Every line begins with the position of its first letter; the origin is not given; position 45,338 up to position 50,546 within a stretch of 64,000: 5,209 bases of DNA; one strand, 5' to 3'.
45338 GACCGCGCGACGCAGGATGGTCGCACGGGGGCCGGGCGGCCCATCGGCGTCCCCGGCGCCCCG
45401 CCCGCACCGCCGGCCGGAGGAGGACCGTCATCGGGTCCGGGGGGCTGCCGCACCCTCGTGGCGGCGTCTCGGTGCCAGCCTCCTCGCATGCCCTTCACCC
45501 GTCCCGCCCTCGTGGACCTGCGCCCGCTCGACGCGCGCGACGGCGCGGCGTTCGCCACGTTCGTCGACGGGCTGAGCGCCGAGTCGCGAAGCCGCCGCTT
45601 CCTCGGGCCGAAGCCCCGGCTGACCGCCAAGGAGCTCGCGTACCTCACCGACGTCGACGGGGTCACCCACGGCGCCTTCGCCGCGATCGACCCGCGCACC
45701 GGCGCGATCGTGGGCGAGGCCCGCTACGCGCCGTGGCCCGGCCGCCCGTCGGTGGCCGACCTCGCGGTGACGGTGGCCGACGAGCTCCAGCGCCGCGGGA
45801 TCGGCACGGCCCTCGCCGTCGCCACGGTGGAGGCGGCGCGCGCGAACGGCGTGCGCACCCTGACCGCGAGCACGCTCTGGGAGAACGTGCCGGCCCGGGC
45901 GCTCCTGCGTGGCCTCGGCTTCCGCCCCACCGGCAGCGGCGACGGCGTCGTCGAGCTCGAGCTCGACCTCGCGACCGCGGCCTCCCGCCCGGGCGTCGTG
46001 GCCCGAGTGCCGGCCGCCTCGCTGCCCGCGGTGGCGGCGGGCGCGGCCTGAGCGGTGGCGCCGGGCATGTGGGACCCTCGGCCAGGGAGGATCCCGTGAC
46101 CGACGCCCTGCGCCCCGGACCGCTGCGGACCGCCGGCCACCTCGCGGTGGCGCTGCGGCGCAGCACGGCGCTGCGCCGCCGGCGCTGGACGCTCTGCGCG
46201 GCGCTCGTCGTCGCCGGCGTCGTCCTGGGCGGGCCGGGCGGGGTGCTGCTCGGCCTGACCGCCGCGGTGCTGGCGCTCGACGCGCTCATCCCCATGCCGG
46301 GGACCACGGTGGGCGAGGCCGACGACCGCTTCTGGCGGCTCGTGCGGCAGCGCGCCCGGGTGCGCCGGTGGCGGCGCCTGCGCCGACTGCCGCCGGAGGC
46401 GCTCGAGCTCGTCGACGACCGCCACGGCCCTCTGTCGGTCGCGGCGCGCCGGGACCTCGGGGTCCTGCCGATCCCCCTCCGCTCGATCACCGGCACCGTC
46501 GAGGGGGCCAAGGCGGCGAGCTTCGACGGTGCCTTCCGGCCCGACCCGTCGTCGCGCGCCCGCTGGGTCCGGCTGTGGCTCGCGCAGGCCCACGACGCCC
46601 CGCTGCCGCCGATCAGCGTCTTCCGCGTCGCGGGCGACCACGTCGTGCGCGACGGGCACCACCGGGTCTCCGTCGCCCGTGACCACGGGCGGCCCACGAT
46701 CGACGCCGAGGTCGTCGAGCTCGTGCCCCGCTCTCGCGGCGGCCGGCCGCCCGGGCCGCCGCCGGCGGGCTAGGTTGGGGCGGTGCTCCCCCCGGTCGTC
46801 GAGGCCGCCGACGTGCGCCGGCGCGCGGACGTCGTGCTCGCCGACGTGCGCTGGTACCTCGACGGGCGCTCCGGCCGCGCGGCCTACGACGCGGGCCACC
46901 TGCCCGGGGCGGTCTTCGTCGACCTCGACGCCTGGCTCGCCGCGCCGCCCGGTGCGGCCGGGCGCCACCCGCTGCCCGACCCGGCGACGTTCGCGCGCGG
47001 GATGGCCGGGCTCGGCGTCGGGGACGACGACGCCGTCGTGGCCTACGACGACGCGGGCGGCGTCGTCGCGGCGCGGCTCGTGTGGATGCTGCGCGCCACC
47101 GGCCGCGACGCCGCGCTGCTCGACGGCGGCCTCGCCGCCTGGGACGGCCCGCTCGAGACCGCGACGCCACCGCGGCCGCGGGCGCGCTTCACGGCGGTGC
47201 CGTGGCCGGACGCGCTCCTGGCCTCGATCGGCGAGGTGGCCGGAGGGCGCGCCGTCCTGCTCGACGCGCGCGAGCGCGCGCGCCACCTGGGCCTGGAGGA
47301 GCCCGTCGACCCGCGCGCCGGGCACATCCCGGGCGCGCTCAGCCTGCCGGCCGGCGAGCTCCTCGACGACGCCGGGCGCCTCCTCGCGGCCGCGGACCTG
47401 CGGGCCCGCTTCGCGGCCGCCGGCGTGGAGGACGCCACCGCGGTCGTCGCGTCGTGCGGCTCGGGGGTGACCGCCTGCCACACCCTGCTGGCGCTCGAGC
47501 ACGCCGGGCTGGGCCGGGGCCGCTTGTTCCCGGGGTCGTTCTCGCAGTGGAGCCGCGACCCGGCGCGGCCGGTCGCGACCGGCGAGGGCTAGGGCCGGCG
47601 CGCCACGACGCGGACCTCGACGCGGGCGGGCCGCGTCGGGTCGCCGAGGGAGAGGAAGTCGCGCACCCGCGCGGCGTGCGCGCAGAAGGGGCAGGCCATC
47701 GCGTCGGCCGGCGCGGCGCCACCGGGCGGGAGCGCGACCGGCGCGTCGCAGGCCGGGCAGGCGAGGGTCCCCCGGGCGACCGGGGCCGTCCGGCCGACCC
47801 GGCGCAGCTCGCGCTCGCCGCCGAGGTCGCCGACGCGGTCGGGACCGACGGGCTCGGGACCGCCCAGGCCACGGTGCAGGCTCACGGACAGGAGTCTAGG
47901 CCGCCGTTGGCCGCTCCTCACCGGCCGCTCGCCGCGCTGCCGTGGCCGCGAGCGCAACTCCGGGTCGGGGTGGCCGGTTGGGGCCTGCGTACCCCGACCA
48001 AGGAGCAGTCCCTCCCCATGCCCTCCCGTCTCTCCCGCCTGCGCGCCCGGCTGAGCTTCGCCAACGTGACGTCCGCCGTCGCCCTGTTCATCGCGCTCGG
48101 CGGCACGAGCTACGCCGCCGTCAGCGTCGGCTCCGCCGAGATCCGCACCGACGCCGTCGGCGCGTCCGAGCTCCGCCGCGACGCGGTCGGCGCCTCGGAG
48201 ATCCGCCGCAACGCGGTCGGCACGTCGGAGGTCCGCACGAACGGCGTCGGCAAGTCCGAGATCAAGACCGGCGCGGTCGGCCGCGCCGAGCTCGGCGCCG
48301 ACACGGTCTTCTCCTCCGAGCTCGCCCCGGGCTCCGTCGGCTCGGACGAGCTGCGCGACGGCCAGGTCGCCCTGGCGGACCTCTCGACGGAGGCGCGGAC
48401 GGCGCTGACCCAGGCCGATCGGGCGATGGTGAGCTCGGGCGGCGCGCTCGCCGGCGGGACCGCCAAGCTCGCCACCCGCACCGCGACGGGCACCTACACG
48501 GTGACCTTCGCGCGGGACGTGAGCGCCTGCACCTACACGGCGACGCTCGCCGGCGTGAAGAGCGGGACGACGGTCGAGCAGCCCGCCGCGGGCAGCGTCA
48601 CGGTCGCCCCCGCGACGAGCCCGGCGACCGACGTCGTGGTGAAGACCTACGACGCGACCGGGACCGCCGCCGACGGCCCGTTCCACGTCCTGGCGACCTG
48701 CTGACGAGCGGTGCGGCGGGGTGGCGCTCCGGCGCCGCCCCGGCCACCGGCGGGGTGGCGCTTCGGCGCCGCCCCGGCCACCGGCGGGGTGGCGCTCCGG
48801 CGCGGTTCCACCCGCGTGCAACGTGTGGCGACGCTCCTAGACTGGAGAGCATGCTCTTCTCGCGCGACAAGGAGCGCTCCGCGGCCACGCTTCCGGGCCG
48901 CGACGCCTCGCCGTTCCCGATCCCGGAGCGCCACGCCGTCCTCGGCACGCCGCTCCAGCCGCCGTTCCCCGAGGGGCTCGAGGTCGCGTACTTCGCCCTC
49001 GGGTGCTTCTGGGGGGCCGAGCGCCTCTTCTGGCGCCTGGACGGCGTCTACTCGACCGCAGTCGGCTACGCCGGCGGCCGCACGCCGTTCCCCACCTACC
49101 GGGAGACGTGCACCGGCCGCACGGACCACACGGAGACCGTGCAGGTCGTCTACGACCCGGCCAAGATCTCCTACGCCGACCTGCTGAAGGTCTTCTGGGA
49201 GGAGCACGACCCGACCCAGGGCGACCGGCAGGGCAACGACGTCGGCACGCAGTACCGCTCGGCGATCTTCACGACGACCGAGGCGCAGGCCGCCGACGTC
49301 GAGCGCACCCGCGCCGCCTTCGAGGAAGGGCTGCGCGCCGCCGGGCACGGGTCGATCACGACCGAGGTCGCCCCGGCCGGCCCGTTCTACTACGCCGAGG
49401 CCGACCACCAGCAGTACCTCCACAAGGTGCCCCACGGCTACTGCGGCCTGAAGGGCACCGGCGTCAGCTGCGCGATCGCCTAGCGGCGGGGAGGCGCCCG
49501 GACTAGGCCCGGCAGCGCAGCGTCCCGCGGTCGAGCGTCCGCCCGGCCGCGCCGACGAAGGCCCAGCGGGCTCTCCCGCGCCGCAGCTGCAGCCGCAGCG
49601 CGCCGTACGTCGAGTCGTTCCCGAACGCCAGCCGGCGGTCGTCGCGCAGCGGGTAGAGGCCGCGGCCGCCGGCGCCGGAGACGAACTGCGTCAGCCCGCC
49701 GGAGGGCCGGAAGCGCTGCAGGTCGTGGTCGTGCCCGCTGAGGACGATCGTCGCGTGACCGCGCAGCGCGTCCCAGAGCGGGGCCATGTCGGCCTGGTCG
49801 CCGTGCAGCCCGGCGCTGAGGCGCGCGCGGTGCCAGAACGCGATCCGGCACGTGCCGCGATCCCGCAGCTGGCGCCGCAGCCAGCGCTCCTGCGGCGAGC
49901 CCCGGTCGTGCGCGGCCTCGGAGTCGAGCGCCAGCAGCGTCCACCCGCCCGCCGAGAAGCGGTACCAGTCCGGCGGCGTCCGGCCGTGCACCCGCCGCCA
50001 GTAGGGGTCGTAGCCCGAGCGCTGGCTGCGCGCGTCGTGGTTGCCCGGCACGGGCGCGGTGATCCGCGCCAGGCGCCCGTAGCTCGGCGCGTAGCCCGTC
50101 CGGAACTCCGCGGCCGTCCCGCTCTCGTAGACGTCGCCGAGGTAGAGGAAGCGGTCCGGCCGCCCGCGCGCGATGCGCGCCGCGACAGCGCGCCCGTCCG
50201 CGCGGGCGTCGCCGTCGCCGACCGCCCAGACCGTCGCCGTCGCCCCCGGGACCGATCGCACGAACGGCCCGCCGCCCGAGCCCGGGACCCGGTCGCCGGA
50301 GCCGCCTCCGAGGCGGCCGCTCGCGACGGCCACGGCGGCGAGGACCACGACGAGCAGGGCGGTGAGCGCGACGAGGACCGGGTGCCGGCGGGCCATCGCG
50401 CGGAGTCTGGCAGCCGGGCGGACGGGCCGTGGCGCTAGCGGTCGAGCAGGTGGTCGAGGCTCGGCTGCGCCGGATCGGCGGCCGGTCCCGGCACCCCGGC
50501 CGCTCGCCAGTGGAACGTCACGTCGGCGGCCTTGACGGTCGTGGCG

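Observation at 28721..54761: Candidate gamma-glutamylation / P450-dependent amine catabolic island combined with a homoprotocatechuate-like meta-cleavage module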

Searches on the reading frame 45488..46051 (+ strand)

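Call 9: search_protein_families(library=pfam, proteins=[window:45488-46051:+])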
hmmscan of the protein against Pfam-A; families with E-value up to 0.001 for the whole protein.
window:45488-46051:+ (187 aa): 5 families
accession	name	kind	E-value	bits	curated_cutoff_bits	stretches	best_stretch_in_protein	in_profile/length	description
PF00583.31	Acetyltransf_1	-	6.5e-10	39.7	20.7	1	61-145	32-116/116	Acetyltransferase (GNAT) family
PF13302.13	Acetyltransf_3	-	7e-09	36.9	25.4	1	11-146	4-138/138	Acetyltransferase (GNAT) domain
PF13508.13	Acetyltransf_7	-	5.4e-06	27.1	27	1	69-146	11-83/84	Acetyltransferase (GNAT) domain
PF08445.16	FR47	-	0.00011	22.5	22.1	1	93-146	26-78/86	FR47-like protein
PF14542.12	Acetyltransf_CG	-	0.00055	20.5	30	1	71-123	8-59/80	GCN5-related N-acetyl-transferase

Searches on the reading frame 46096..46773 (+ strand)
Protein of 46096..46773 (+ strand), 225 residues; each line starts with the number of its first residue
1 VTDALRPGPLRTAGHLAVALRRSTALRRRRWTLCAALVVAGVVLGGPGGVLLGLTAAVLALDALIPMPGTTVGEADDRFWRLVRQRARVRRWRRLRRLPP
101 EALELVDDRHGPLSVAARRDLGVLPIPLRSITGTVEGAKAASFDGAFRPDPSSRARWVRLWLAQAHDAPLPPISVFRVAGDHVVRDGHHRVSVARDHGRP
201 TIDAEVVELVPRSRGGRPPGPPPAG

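Call 9: search_protein_families(library=pfam, proteins=[window:46096-46773:+])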
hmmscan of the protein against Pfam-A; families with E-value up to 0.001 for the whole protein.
window:46096-46773:+ (225 aa): 0 families

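Call 34: search_protein_families(library=pfam, proteins=[window:46096-46773:+], max_evalue=0.01)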
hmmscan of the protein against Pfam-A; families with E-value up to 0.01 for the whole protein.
window:46096-46773:+ (225 aa): 0 families

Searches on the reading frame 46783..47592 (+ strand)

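Call 9: search_protein_families(library=pfam, proteins=[window:46783-47592:+])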
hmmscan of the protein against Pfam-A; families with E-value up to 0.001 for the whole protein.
window:46783-47592:+ (269 aa): 1 family
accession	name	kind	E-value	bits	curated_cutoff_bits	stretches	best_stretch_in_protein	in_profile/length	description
PF00581.25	Rhodanese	-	1.4e-20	74.1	22.2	2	14-120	11-99/102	Rhodanese-like domain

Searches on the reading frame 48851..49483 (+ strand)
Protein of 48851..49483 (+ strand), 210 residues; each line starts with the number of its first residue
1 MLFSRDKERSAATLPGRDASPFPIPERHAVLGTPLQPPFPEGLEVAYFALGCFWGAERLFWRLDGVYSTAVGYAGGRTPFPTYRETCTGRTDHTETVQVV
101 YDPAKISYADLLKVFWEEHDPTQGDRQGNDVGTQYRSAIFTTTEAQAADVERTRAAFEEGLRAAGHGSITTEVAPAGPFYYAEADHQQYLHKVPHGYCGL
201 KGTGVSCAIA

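Call 10: search_protein_families(library=pfam, proteins=[window:48851-49483:+])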
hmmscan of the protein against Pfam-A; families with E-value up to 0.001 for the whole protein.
window:48851-49483:+ (210 aa): 1 family
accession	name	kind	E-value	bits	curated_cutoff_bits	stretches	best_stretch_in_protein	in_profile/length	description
PF01625.27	PMSR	-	9.6e-62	208.2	23.7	1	46-198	2-152/153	Peptide methionine sulfoxide reductase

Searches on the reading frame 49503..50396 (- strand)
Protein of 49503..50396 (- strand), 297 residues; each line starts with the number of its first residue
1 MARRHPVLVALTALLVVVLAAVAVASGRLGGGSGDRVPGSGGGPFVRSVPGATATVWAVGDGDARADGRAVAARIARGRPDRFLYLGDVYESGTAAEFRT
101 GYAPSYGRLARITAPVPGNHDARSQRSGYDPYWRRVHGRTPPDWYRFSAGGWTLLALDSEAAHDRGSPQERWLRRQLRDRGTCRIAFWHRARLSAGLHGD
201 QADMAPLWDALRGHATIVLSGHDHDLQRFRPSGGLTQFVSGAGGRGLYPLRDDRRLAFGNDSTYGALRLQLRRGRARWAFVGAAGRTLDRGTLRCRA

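Call 10: search_protein_families(library=pfam, proteins=[window:49503-50396:-])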
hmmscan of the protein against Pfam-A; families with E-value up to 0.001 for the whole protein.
window:49503-50396:- (297 aa): 1 family
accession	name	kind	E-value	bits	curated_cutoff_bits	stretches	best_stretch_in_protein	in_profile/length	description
PF00149.33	Metallophos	-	2.8e-09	38.1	21.5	1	74-225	24-190/191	Calcineurin-like phosphoesterase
